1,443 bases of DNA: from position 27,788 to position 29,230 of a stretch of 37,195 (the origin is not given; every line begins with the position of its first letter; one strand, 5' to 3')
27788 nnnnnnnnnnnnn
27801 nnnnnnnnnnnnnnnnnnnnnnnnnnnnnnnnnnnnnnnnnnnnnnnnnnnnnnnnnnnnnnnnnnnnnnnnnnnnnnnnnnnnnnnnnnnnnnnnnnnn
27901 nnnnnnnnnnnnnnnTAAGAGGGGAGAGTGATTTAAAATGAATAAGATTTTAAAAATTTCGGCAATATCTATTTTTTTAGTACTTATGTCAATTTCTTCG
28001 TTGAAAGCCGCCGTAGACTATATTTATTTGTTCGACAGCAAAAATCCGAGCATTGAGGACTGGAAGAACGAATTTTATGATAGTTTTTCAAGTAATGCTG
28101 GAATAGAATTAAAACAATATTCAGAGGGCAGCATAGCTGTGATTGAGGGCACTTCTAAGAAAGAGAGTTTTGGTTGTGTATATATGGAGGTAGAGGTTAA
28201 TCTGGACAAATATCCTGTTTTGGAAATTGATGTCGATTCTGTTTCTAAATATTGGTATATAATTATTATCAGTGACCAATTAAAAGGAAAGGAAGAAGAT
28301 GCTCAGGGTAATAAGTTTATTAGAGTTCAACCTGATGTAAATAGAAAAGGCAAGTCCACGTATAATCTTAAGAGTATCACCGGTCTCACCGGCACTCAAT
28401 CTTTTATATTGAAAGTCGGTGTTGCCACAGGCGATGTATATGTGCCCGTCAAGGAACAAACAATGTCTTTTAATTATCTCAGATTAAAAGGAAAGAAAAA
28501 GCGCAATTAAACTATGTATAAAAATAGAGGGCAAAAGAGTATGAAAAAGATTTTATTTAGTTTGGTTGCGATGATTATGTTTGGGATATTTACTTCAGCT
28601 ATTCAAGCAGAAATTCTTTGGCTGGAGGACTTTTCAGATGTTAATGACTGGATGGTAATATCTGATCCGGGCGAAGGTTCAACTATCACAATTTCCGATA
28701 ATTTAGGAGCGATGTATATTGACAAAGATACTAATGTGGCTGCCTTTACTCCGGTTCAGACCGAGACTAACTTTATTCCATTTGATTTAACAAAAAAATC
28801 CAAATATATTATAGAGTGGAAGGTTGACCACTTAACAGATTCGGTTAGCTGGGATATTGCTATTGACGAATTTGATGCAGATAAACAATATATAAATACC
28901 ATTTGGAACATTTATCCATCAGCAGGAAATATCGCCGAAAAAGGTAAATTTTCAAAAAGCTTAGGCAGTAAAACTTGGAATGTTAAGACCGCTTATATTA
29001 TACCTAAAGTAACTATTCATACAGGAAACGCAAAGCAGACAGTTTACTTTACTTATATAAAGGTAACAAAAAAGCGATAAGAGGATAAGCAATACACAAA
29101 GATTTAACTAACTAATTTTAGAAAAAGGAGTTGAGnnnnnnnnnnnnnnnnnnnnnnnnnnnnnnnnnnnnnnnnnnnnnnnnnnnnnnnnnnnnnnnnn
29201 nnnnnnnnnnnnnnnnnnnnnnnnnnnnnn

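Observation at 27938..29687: Undescribed ~140-aa secreted module family: three standalone genes plus the N-termini of both giant proteins and a C-terminal tandem array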

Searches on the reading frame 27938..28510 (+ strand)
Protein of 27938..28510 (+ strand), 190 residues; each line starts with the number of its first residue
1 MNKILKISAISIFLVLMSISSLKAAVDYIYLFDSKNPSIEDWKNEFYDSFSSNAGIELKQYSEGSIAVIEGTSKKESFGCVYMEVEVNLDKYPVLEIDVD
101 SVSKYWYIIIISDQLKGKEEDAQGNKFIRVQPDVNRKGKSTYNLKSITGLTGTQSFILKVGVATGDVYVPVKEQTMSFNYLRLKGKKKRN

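Call 7: search_protein_families(library=pfam, proteins=[window:27938-28510:+], max_evalue=1)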
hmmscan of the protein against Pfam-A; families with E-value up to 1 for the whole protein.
window:27938-28510:+ (190 aa): 0 families

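Call 30: search_protein_families(library=ncbifam, proteins=[window:27938-28510:+], max_evalue=1)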
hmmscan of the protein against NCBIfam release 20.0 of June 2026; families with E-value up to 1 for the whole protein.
window:27938-28510:+ (190 aa): 0 families

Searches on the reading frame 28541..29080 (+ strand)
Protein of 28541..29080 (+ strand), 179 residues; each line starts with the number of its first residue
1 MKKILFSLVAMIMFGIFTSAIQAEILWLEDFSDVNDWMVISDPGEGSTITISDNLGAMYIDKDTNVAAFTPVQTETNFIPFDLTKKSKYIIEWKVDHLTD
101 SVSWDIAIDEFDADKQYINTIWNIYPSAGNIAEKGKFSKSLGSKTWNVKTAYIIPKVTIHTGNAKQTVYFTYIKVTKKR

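Call 7: search_protein_families(library=pfam, proteins=[window:28541-29080:+], max_evalue=1)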
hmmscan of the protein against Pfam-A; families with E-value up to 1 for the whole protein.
window:28541-29080:+ (179 aa): 0 families

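Call 10: find_homologous_proteins(query=window:28541-29080:+, max_evalue=0.001)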
Query window:28541-29080:+ (179 aa): 9 proteins with E <= 0.001 among 58 candidates.
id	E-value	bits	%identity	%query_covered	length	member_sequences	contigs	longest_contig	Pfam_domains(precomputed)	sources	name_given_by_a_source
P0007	2.3e-113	394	100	100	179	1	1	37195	-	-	-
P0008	2.5e-67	244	62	98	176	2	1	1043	-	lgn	-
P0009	6.1e-67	243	62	99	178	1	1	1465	-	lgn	-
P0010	3.7e-65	237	54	99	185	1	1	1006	-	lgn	-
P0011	9.5e-65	235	60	99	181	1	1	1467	-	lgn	-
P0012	1.3e-64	235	60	100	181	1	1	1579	-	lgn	-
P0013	3.8e-57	211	52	99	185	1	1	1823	-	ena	-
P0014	2.2e-55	205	53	91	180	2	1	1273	-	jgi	-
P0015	1.9e-54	202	57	89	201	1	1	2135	PF07589.17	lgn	-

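Call 17: search_solved_structures(query=A2, max_evalue=10)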
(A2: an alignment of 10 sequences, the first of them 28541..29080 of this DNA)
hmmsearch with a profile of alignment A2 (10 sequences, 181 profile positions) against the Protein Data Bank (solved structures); distinct sequences matched with E-value up to 10: 1.
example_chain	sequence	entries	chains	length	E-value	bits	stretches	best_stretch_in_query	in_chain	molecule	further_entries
2jg5_A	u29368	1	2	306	0.48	13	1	38-79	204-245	FRUCTOSE 1-PHOSPHATE KINASE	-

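Call 24: predict_structure(alignment_id=A2)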
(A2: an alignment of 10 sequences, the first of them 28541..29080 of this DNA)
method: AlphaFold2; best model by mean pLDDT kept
length: 179 residues; sequences in the alignment: 10
mean_pLDDT: 89.1   pTM: 0.81
mean pLDDT of the five models: 89.1, 88.4, 87.2, 82.6, 75.7
residues with pLDDT >= 90: 143; 70-90: 15; 50-70: 4; < 50: 17
segments of 3 or more residues with pLDDT < 50: 1-3, 6-19
pLDDT, mean of each block of 10 residues (from residue 1): 48 45 87 88 95 96 94 95 96 96 96 98 90 95 96 98 95 95
secondary structure, 60 per line:
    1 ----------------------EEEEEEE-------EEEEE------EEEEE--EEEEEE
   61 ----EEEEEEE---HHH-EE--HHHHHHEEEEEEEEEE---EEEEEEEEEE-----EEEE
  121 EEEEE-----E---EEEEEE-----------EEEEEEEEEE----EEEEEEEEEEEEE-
elements in order: E23-29 E37-41 E48-52 E55-60 E65-71 H83-88 E89-98 E102-111 E117-125 E135-140 E152-161 E166-178

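Call 27: fold_search(model_id=the predicted structure, library=pdb)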
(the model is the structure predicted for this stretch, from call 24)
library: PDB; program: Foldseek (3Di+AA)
matches with E <= 10: 1660; with E <= 0.001: 73
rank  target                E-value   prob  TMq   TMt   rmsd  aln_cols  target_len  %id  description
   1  8iq9_B                1.2e-05  1.00  0.44  0.18   5.8       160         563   17  Crystal structure of trimeric K2-2 TSP in complex with tetrasaccharide and octasaccharide (released 2024-02-21)
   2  6sgf_B                2.4e-05  1.00  0.43  0.54   5.3       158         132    9  Molecular insight into a new low affinity xylan binding module CBM86, from the xylanolytic gut symbiont Roseburia inte (released 2019-11-20)
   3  6sgf_D                3.0e-05  1.00  0.45  0.57   5.1       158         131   11  Molecular insight into a new low affinity xylan binding module CBM86, from the xylanolytic gut symbiont Roseburia inte (released 2019-11-20)
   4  6sgf_C                3.7e-05  1.00  0.42  0.53   5.5       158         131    9  Molecular insight into a new low affinity xylan binding module CBM86, from the xylanolytic gut symbiont Roseburia inte (released 2019-11-20)
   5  6sgf_A                5.1e-05  1.00  0.43  0.56   5.3       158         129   10  Molecular insight into a new low affinity xylan binding module CBM86, from the xylanolytic gut symbiont Roseburia inte (released 2019-11-20)
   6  4xup_E                7.1e-05  1.00  0.49  0.53   5.3       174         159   10  Structure of the N-terminal CBM22-1-CBM22-2 tandem domain from Paenibacillus barcinonensis Xyn10C (released 2015-06-03)
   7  8iqe_C                8.4e-05  1.00  0.42  0.17   5.9       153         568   17  Crystal structure of tetrameric K2-2 TSP (released 2024-02-21)
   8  1k42_MODEL_1_A        8.4e-05  1.00  0.40  0.42   7.7       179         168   12  The Solution Structure of the CBM4-2 Carbohydrate Binding Module from a Thermostable Rhodothermus marinus Xyla (released 2002-05-29)
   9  8iq9_A                9.9e-05  1.00  0.43  0.18   5.6       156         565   16  Crystal structure of trimeric K2-2 TSP in complex with tetrasaccharide and octasaccharide (released 2024-02-21)
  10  4mgs                  1.2e-04  1.00  0.42  0.50   6.3       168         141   12  BiXyn10A CBM1 APO (released 2014-08-20)
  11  5w6h_A                1.2e-04  1.00  0.48  0.15   4.9       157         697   13  Crystal structure of Bacteriophage CBA120 tailspike protein 4 enzymatically active domain (TSP4dN, orf213) (released 2018-10-24)
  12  8iqe_D                1.4e-04  1.00  0.45  0.19   5.4       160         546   14  Crystal structure of tetrameric K2-2 TSP (released 2024-02-21)
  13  2wys_A                1.4e-04  1.00  0.41  0.18   6.8       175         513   15  High resolution crystallographic structure of the Clostridium thermocellum N-terminal endo-1,4-beta-D-xylanase 10B (Xy (released 2010-08-25)
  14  8iq5_D                1.7e-04  1.00  0.45  0.18   5.2       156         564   15  Crystal structure of trimeric K2-2 TSP (released 2024-02-21)
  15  8iqe_B                1.9e-04  1.00  0.44  0.19   5.8       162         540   16  Crystal structure of tetrameric K2-2 TSP (released 2024-02-21)
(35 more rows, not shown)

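Call 30: search_protein_families(library=ncbifam, proteins=[window:28541-29080:+], max_evalue=1)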
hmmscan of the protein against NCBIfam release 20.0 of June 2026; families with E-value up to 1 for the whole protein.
window:28541-29080:+ (179 aa): 1 family
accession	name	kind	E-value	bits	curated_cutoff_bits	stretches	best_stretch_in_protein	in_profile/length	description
NF000437.2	blaFIM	exception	0.13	11.8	590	0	122-155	62-95/262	FIM family subclass B1 metallo-beta-lactamase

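Call 43: find_encoding_contigs(protein=P0015, flank=10000, max_places=3)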
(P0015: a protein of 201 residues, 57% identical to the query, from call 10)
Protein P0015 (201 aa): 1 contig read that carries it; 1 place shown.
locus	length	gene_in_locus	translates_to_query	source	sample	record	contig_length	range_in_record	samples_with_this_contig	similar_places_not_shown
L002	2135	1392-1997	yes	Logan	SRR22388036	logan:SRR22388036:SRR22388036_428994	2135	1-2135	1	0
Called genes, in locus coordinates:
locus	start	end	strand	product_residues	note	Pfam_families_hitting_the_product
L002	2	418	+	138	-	?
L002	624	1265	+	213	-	-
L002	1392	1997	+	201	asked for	PF07589:PEP_exosort_dom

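Call 65: search_protein_families(library=pfam, proteins=[L002:624-1265:+], max_evalue=0.01)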
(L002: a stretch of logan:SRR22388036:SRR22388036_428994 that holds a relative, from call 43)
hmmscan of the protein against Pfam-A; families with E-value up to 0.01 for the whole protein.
L002:624-1265:+ (213 aa): 1 family
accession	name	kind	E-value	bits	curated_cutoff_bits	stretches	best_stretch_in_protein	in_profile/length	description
PF07589.16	PEP-CTERM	-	4.3e-05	23.9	20.7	1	188-210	1-22/24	PEP-CTERM motif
